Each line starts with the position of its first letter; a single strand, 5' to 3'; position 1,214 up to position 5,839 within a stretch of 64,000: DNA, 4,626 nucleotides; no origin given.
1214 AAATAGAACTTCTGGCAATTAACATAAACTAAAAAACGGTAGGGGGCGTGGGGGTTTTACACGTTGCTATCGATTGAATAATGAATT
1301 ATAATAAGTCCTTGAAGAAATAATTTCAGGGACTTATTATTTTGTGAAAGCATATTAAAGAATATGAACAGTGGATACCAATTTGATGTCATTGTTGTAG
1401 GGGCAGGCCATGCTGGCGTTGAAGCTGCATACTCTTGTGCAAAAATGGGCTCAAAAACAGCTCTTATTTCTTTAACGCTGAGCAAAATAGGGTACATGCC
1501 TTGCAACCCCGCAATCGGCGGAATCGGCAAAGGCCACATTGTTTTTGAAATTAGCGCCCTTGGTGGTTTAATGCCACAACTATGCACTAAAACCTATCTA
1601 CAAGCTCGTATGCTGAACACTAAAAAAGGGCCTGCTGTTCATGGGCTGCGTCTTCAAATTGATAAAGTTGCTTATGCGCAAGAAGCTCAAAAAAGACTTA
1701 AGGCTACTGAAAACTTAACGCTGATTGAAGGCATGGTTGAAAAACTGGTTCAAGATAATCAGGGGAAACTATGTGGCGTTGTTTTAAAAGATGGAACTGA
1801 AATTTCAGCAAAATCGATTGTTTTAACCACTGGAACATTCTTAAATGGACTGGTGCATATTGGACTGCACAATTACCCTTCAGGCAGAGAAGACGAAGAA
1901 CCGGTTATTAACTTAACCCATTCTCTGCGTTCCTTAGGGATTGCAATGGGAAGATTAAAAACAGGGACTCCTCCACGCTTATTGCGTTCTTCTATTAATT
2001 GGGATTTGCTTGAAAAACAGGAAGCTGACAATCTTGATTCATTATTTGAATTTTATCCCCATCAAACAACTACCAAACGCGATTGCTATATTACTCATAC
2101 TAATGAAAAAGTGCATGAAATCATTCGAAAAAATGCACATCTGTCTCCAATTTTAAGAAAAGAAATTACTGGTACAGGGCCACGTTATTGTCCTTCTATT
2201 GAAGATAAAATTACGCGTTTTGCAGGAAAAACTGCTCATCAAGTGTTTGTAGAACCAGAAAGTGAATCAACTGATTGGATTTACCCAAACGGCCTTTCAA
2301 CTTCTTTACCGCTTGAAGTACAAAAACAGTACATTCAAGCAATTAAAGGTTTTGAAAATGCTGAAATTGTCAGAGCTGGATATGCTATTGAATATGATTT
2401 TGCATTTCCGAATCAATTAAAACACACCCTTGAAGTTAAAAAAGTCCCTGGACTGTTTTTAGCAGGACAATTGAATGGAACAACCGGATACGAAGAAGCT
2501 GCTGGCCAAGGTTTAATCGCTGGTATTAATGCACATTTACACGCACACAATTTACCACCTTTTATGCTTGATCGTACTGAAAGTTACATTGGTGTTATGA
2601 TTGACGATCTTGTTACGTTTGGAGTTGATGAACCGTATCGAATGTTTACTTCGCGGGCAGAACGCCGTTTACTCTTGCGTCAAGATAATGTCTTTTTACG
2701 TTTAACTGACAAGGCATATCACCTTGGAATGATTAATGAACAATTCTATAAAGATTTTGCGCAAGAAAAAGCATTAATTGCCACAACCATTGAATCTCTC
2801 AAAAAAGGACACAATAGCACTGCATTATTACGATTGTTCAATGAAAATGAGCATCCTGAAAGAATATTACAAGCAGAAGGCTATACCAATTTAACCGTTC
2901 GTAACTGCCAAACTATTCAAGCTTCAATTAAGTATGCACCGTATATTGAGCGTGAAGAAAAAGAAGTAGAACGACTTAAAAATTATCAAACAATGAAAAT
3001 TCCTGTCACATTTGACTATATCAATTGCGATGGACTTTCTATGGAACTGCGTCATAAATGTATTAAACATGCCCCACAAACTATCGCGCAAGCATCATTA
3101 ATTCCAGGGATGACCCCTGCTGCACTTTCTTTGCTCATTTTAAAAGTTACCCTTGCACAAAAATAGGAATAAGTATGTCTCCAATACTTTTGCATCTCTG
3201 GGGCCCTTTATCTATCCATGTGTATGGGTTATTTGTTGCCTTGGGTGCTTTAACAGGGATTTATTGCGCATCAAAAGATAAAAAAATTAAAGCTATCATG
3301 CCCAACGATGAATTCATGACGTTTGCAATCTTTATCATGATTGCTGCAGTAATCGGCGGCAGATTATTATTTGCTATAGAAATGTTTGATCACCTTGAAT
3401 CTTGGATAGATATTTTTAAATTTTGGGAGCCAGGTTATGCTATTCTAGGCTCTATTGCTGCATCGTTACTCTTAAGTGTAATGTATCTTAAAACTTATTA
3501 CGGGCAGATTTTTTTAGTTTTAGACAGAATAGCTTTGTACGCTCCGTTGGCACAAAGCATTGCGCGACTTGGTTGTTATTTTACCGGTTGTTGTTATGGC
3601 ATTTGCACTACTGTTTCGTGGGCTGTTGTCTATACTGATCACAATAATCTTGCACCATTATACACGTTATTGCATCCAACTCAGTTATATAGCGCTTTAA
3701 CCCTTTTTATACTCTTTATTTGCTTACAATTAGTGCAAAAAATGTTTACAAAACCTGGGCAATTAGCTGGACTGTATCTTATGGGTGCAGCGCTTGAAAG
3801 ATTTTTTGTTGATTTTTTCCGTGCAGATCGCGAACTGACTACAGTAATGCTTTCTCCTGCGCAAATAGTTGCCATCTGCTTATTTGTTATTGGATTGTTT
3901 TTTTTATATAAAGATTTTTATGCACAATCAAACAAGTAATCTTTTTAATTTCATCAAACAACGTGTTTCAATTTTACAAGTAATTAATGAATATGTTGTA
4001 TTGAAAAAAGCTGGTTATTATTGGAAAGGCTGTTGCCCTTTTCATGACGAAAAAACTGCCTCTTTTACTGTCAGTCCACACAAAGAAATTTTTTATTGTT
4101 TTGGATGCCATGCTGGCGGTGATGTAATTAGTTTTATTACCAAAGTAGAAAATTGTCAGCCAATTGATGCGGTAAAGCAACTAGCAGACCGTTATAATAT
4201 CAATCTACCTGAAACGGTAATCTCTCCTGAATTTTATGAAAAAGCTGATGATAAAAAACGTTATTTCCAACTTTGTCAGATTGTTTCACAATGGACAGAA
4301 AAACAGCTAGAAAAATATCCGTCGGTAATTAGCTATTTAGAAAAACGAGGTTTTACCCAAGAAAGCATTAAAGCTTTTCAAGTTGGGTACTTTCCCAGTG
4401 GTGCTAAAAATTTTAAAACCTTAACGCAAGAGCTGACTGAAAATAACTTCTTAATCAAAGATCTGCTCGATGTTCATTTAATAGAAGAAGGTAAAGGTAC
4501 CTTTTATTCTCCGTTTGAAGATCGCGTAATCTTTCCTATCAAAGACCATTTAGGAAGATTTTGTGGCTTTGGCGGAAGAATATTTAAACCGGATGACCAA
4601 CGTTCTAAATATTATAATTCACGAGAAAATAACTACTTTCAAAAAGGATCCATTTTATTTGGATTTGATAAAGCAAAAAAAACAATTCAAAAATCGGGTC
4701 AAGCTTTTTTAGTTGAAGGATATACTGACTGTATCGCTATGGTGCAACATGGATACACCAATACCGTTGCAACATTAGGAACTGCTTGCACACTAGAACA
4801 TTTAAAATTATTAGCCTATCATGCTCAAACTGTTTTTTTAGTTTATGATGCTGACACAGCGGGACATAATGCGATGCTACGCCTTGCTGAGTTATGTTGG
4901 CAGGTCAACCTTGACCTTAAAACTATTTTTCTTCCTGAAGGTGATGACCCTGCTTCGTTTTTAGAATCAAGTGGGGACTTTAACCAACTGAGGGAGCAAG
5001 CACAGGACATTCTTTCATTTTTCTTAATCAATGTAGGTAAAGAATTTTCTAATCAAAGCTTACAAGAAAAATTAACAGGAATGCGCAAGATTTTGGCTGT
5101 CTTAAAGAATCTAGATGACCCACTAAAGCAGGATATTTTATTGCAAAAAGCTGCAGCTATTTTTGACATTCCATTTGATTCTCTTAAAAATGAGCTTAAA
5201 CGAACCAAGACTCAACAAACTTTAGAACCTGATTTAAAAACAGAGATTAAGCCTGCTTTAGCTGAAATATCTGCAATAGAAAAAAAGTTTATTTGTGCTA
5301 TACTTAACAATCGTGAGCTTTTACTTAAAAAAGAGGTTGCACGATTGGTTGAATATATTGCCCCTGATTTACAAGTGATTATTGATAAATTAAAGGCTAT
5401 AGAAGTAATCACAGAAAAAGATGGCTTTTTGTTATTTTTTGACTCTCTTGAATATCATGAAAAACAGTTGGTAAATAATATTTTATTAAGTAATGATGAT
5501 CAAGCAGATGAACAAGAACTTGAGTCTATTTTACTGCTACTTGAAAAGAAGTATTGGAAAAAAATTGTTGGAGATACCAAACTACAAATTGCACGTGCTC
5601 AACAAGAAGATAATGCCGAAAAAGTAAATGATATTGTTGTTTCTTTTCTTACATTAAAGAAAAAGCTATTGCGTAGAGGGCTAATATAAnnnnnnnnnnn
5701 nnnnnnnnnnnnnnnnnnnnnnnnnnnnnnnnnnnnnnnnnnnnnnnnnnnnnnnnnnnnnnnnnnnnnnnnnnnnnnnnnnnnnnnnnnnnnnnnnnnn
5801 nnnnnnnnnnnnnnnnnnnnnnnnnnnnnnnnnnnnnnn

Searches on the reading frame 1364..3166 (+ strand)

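Call 46: search_protein_families(library=pfam, proteins=[window:1364-3166:+], max_evalue=0.001)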
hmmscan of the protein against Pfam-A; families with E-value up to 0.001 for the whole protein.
window:1364-3166:+ (600 aa): 7 families
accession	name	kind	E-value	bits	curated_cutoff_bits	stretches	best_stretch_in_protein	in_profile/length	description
PF01134.28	GIDA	-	3.5e-153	510.7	22.1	1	8-396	1-389/391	Glucose inhibited division protein A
PF13932.14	SAM_GIDA_C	-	6.2e-17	61.6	27.1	1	536-591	1-56/57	tRNA modifying enzyme MnmG/GidA C-terminal helical bundle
PF12831.13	FAD_oxidored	-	8.1e-07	29.1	27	1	8-157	1-145/416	FAD dependent oxidoreductase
PF07992.20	Pyr_redox_2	-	2.6e-06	27.5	26.1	1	7-158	1-109/291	Pyridine nucleotide-disulphide oxidoreductase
PF00890.30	FAD_binding_2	-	4.5e-05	23.2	20.4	1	8-38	1-31/414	FAD binding domain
PF03486.20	HI0933_like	-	0.00011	22.2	50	0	8-36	2-30/244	HI0933-like protein Rossmann domain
PF01946.23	Thi4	-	0.00087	19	26.2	0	7-43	18-55/235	Thi4 family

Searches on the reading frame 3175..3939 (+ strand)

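Call 46: search_protein_families(library=pfam, proteins=[window:3175-3939:+], max_evalue=0.001)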
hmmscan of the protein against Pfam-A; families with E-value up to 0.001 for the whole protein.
window:3175-3939:+ (254 aa): 1 family
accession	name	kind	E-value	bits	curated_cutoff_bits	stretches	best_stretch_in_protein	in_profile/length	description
PF01790.23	LGT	-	1.8e-50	172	24.9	1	3-245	1-239/240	Prolipoprotein diacylglyceryl transferase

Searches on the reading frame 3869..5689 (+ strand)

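Call 46: search_protein_families(library=pfam, proteins=[window:3869-5689:+], max_evalue=0.001)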
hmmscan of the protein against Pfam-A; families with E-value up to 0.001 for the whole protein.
window:3869-5689:+ (606 aa): 6 families
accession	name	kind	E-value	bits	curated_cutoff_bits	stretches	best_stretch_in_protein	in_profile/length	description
PF01807.25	Zn_ribbon_DnaG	-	2.7e-33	114.1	24.9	1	24-115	4-95/98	CHC2 zinc finger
PF08275.17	DNAG_N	-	4.1e-31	108.2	26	1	145-270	4-128/128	DNA primase catalytic core, N-terminal domain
PF13155.12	Toprim_2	-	5.3e-18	65.6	22.1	1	280-365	1-88/88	Toprim-like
PF13662.12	Toprim_4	-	7.6e-15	55.4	25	1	278-343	2-74/85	Toprim domain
PF01751.28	Toprim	-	8e-13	48.8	23.1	1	279-344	2-81/96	Toprim domain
PF13362.12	Toprim_3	-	1.5e-06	29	27.2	1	280-369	3-93/95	Toprim domain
